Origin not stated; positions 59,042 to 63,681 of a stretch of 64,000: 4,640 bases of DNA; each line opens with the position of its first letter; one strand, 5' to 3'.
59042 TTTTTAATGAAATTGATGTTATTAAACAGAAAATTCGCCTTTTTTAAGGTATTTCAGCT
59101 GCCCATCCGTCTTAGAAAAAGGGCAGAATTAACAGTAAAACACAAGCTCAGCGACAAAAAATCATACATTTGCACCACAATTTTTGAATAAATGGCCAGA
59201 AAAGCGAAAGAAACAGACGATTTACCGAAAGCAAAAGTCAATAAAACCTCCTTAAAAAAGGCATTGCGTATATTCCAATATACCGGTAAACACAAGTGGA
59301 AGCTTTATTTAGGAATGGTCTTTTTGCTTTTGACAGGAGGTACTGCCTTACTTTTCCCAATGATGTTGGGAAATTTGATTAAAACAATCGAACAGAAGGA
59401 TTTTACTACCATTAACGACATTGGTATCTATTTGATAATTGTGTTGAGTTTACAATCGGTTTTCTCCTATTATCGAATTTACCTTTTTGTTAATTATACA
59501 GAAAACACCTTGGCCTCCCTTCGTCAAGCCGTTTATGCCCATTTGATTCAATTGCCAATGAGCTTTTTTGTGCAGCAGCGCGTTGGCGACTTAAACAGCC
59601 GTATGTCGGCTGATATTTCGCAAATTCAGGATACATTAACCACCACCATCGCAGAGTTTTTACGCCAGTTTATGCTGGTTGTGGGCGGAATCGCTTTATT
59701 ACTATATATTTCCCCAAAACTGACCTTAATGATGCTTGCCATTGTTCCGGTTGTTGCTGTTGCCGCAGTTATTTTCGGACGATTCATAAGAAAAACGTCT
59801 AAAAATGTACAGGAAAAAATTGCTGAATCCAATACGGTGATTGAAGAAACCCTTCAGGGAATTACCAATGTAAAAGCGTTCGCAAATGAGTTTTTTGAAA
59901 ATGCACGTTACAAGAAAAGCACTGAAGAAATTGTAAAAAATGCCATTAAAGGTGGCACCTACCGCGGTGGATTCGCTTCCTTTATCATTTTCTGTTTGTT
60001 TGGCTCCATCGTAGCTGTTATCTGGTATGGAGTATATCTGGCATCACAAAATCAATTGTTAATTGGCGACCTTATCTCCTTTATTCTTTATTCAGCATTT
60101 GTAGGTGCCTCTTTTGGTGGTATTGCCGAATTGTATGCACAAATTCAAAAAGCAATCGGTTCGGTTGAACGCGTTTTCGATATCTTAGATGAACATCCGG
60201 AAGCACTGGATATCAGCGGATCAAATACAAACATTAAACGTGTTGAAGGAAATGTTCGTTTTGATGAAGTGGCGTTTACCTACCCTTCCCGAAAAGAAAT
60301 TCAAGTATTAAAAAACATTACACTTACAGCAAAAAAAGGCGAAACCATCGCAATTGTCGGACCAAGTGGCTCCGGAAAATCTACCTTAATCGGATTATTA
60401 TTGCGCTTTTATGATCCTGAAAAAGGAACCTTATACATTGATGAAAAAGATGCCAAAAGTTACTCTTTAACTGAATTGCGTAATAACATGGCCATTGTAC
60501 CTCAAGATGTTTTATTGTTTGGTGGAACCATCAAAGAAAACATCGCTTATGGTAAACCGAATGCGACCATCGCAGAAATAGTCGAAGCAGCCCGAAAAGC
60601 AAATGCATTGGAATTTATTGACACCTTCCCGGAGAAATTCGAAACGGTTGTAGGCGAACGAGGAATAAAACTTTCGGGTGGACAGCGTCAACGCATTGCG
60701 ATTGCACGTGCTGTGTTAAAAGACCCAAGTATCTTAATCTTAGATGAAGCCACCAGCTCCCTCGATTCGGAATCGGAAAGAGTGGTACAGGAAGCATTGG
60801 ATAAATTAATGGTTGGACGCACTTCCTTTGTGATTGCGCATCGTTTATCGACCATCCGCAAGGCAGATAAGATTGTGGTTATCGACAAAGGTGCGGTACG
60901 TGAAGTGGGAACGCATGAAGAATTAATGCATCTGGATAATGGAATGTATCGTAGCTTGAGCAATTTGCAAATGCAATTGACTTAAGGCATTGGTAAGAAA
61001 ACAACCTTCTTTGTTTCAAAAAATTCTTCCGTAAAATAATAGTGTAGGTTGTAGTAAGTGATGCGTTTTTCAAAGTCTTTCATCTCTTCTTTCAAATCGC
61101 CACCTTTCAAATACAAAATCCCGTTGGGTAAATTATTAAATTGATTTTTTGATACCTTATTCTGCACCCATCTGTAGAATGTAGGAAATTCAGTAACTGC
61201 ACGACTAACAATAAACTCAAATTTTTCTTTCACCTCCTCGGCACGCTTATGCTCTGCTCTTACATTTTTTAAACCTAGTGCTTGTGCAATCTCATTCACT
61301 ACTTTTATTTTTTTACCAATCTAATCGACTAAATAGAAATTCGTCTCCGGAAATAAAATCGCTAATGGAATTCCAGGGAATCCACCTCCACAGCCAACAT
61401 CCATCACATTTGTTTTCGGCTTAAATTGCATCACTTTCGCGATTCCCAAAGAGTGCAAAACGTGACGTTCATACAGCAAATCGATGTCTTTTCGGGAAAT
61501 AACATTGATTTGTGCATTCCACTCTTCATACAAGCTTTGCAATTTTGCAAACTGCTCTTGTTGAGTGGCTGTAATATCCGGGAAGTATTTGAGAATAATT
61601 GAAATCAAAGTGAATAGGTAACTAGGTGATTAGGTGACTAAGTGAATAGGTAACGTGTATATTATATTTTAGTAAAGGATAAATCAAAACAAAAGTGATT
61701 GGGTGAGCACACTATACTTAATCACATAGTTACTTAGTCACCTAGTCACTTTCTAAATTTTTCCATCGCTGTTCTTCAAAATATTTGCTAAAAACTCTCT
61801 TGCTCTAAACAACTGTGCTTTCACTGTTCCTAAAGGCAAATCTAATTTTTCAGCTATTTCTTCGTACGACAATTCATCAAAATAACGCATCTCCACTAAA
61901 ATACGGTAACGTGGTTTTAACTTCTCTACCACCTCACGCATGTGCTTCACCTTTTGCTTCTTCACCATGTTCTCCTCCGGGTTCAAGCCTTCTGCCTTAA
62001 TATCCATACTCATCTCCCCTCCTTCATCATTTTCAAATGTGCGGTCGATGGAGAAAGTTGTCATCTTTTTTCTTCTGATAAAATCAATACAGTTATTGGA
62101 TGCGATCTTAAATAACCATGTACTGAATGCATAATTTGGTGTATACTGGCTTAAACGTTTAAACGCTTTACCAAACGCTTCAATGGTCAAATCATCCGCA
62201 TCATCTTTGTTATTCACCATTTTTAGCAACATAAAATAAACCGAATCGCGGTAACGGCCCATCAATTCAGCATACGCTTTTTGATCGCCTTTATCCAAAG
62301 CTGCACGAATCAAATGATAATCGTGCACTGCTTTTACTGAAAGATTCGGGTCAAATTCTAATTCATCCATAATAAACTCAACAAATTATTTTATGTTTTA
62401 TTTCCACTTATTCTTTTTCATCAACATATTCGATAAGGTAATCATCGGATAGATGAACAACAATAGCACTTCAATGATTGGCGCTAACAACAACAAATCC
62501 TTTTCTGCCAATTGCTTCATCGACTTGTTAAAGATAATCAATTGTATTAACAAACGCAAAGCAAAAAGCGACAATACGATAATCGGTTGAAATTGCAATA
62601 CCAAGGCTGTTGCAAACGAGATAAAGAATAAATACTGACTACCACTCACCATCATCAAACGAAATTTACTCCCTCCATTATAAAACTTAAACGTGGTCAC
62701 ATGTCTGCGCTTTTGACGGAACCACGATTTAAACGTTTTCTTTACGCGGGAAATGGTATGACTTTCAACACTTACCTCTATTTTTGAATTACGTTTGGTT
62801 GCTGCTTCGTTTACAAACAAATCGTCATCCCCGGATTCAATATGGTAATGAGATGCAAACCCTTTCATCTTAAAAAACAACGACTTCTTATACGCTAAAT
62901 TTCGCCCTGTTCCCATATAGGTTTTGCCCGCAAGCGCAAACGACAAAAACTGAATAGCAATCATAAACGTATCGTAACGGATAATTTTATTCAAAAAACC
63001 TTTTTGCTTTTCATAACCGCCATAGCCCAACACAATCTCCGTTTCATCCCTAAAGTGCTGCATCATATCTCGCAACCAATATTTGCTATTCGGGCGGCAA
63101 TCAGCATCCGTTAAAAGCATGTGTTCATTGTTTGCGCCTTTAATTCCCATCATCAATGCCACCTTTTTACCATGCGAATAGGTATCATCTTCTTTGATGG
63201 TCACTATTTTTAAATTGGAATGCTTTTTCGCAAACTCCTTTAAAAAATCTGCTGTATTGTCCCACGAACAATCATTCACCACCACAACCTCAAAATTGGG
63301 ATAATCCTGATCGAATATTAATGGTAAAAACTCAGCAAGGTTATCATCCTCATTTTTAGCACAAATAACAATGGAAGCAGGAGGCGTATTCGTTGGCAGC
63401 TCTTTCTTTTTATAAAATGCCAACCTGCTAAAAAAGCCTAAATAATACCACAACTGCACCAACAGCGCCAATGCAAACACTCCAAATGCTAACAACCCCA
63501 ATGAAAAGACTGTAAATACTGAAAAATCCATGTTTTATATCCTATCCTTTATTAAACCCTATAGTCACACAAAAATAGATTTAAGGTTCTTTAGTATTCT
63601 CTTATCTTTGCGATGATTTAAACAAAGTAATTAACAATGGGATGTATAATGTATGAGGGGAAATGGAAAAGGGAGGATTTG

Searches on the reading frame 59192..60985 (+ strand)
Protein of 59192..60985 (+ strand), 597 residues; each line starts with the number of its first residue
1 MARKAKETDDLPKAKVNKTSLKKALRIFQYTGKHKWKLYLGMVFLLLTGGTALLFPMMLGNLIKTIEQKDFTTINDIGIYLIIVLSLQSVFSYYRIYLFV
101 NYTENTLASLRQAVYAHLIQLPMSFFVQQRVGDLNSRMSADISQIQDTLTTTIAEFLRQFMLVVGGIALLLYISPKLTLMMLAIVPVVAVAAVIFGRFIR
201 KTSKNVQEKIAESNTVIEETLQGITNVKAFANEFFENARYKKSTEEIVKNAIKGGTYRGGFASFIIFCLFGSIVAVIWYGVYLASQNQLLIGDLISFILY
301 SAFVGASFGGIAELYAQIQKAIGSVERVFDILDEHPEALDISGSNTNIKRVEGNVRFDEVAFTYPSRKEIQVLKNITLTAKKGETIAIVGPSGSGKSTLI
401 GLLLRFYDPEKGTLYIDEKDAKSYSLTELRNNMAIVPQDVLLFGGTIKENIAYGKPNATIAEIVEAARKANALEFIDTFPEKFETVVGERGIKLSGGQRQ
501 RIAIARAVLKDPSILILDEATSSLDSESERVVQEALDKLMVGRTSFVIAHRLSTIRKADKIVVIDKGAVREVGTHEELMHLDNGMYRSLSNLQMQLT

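Call 53: search_protein_families(library=pfam, proteins=[window:59192-60985:+], max_evalue=0.1)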
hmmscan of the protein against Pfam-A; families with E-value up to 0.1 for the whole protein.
window:59192-60985:+ (597 aa): 21 families
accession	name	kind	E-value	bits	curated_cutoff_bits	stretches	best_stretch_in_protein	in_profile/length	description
PF00664.28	ABC_membrane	-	6.7e-63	213.4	28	1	39-305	2-271/274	ABC transporter transmembrane region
PF00005.33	ABC_tran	-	2.3e-34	119.4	25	1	373-522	1-137/137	ABC transporter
PF02463.25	SMC_N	-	2.5e-09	37.3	40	1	409-565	106-212/220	RecF/RecN/SMC N terminal domain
PF13401.12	AAA_22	-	6.3e-05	23.7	27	1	385-522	7-95/130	AAA domain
PF13191.12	AAA_16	-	0.00016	22.6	32.6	1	369-537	8-157/167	AAA ATPase domain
PF13555.12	AAA_29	-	0.00041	20.5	27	1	381-400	20-39/61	P-loop containing region of AAA domain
PF03193.22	RsgA_GTPase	-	0.0015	18.8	30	1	348-404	72-127/174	RsgA GTPase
PF25199.1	nSTAND_NTPase5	-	0.0017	18.6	34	1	372-453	28-118/145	Novel STAND NTPase 5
PF06414.18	Zeta_toxin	-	0.0018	18.2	22.3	0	379-424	12-57/199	Zeta toxin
PF13304.12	AAA_21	-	0.0021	18.6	27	1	387-419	3-26/304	AAA domain, putative AbiEii toxin, Type IV TA system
PF00270.35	DEAD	-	0.005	17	26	1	379-539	10-145/167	DEAD/DEAH box helicase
PF20703.3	nSTAND1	-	0.0066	16.6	27.1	1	379-484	29-129/379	Novel STAND NTPase 1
PF01935.23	DUF87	-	0.0067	17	23.2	0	386-405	26-45/220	Helicase HerA, central domain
PF00004.35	AAA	-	0.013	16.4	21.2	0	388-545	3-97/131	ATPase family associated with various cellular activities (AAA)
PF13173.12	AAA_14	-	0.015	15.8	27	1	384-428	3-47/129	AAA domain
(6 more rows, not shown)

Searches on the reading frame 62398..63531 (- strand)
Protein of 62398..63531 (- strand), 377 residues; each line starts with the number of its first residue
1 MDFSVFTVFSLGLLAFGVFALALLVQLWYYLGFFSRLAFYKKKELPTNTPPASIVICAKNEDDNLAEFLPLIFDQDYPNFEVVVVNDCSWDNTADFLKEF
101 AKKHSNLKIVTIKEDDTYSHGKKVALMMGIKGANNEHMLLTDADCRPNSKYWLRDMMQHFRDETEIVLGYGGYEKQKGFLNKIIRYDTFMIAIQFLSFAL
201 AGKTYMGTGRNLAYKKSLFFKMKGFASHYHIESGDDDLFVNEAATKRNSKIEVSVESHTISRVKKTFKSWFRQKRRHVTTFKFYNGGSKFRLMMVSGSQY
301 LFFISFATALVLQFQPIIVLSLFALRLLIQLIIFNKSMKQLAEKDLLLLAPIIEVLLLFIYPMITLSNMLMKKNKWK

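Call 8: search_protein_families(library=pfam, proteins=[window:62398-63531:-], max_evalue=0.001)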
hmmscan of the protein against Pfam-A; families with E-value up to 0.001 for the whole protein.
window:62398-63531:- (377 aa): 5 families
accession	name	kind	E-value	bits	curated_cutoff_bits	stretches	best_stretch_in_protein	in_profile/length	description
PF00535.33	Glycos_transf_2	-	3.9e-23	82.7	23.3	1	53-219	1-164/168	Glycosyl transferase family 2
PF13641.12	Glyco_tranf_2_3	-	1.5e-13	51.7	27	1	50-279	1-229/230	Glycosyltransferase like family 2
PF10111.15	Glyco_tranf_2_2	-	7.2e-08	32.7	27.3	1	53-272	1-233/276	Glycosyltransferase like family 2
PF13506.12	Glyco_transf_21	-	5.5e-07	29.7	21.7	1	110-273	6-169/174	Glycosyl transferase family 21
PF13632.12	Glyco_trans_2_3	-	0.00028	21.2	27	1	140-328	4-188/198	Glycosyl transferase family group 2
